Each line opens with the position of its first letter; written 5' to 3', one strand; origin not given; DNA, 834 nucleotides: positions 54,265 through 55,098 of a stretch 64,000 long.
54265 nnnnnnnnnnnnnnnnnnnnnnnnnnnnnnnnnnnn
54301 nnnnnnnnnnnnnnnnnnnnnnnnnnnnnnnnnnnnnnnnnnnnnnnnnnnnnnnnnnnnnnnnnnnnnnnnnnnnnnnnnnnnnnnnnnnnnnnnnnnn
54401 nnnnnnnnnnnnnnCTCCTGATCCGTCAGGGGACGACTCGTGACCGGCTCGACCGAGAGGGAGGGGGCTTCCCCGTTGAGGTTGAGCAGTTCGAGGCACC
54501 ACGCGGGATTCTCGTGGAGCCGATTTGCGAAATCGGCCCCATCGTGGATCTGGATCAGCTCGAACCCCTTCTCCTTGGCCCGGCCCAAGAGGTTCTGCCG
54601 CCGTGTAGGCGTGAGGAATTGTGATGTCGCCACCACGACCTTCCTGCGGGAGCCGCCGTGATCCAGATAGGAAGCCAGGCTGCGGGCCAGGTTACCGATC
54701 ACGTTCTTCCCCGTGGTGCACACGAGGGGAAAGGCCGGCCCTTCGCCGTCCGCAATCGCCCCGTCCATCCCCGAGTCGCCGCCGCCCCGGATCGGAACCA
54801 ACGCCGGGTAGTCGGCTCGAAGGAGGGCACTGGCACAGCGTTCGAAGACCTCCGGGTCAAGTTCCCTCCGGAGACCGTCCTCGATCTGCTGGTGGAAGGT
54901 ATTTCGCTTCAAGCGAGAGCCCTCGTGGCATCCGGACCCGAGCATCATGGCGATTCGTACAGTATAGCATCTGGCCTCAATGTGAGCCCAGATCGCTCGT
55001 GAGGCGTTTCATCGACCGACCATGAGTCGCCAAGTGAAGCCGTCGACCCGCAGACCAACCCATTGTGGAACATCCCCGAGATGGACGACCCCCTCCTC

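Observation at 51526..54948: Avs-like STAND NTPase with a nuclease-like N-terminal domain inside the mobile element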

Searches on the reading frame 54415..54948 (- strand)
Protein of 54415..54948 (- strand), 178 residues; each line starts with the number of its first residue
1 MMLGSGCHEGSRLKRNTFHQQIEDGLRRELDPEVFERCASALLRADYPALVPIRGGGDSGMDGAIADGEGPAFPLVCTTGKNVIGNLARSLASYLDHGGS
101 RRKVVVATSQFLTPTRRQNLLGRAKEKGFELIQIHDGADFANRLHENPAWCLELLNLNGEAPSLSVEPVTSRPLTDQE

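Call 48: search_solved_structures(query=A2, max_evalue=10, show_alignments=5)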
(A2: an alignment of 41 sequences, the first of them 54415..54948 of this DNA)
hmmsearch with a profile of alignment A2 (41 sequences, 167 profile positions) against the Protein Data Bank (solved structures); distinct sequences matched with E-value up to 10: 5.
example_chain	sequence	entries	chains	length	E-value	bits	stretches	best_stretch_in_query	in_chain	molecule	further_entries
6fdl_A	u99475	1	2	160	0.95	12.7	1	63-137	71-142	Meiosis regulator and mRNA stability factor 1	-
3lke_A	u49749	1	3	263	0.97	12.7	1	73-132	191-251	Enoyl-CoA hydratase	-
1j5t_A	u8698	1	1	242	0.98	12.7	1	90-129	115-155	INDOLE-3-GLYCEROL PHOSPHATE SYNTHASE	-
1i4n_A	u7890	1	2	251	1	12.6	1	90-129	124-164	INDOLE-3-GLYCEROL PHOSPHATE SYNTHASE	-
7wxz_A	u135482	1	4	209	9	9.5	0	44-102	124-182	Spike protein S2'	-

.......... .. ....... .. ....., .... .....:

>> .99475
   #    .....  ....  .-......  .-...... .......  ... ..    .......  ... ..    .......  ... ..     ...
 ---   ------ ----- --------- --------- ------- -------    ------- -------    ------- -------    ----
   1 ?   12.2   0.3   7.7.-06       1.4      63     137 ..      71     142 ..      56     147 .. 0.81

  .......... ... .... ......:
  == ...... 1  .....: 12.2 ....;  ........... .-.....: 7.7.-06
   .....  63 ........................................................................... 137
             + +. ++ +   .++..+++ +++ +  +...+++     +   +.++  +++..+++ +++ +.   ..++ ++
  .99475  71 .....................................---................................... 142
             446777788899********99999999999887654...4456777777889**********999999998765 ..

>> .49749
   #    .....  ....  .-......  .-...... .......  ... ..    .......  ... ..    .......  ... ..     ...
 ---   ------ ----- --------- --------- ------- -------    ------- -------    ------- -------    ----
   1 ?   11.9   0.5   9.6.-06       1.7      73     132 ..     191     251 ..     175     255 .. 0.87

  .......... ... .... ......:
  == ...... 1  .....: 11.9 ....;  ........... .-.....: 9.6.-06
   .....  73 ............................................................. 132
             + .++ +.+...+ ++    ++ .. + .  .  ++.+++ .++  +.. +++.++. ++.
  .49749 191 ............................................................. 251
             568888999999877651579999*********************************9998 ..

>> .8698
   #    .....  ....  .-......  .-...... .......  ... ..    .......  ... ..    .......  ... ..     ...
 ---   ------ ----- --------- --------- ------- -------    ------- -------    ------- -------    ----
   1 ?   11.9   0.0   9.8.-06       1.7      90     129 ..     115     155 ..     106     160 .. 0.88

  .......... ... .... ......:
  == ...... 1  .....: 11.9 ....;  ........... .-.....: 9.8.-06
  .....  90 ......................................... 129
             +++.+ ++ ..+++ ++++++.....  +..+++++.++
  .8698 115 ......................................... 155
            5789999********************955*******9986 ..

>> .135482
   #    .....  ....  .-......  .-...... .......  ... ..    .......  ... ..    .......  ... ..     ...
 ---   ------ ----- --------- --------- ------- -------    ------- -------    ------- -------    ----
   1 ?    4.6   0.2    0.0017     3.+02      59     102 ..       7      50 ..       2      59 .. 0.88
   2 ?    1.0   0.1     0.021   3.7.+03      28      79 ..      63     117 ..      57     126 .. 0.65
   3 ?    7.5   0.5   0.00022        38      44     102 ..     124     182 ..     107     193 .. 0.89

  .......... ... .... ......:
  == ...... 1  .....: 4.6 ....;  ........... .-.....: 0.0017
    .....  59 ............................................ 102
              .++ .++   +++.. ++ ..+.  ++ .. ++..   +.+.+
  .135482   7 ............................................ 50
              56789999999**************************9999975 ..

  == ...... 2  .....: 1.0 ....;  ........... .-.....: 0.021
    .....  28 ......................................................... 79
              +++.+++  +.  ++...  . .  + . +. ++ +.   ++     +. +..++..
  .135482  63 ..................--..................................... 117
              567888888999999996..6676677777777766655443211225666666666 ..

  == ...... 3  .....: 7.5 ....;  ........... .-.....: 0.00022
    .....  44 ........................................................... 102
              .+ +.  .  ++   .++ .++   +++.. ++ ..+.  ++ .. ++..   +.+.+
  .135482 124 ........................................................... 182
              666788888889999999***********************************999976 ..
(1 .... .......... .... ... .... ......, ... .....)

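Call 54: predict_structure(alignment_id=A2)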
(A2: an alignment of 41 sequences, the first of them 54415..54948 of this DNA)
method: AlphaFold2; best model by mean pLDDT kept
length: 178 residues; sequences in the alignment: 41
mean_pLDDT: 88.5   pTM: 0.79
mean pLDDT of the five models: 88.5, 88.1, 87.7, 87.5, 87.4
residues with pLDDT >= 90: 132; 70-90: 10; 50-70: 35; < 50: 1
segments of 3 or more residues with pLDDT < 50: none
pLDDT, mean of each block of 10 residues (from residue 1): 65 72 97 97 98 82 96 98 98 96 98 98 98 98 95 86 52 60
secondary structure, 60 per line:
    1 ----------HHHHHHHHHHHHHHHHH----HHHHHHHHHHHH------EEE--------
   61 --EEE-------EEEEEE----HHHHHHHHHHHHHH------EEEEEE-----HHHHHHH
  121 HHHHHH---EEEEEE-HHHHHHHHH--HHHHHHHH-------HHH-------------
elements in order: H11-27 H32-43 E50-52 E63-65 E73-78 H83-96 E103-108 H114-126 E130-135 H137-145 H148-155

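Call 62: find_homologous_proteins(query=A2, max_evalue=0.001)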
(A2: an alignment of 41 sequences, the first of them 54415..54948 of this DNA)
Query A2 (41 sequences) (178 aa, profile of the alignment): 67 proteins with E <= 0.001 among 6818 candidates.
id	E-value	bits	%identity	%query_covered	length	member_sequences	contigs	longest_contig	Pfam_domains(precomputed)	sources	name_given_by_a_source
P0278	9.3e-76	271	63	92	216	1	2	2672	-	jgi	jgi:hypothetical protein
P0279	8.2e-75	268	59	90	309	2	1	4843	-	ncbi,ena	-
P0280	2.0e-74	267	62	91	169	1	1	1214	-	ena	-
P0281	3.6e-74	266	59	91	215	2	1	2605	-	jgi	jgi:hypothetical protein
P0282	1.7e-71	258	59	93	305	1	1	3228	-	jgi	jgi:hypothetical protein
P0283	3.5e-71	257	62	90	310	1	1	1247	PF13671.13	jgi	jgi:hypothetical protein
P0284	1.2e-70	255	57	86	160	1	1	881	-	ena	-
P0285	2.4e-70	254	58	91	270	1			-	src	-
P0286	1.5e-69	251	55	91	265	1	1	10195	-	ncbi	-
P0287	1.5e-69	251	58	93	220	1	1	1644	-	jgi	jgi:hypothetical protein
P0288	1.9e-69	251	58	89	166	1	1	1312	-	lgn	-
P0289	1.9e-69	251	60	91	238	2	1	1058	-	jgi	jgi:hypothetical protein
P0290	2.6e-69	250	60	90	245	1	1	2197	-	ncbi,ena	-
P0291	6.4e-69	249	58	92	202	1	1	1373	-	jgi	-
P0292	1.0e-68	249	61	90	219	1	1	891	-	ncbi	-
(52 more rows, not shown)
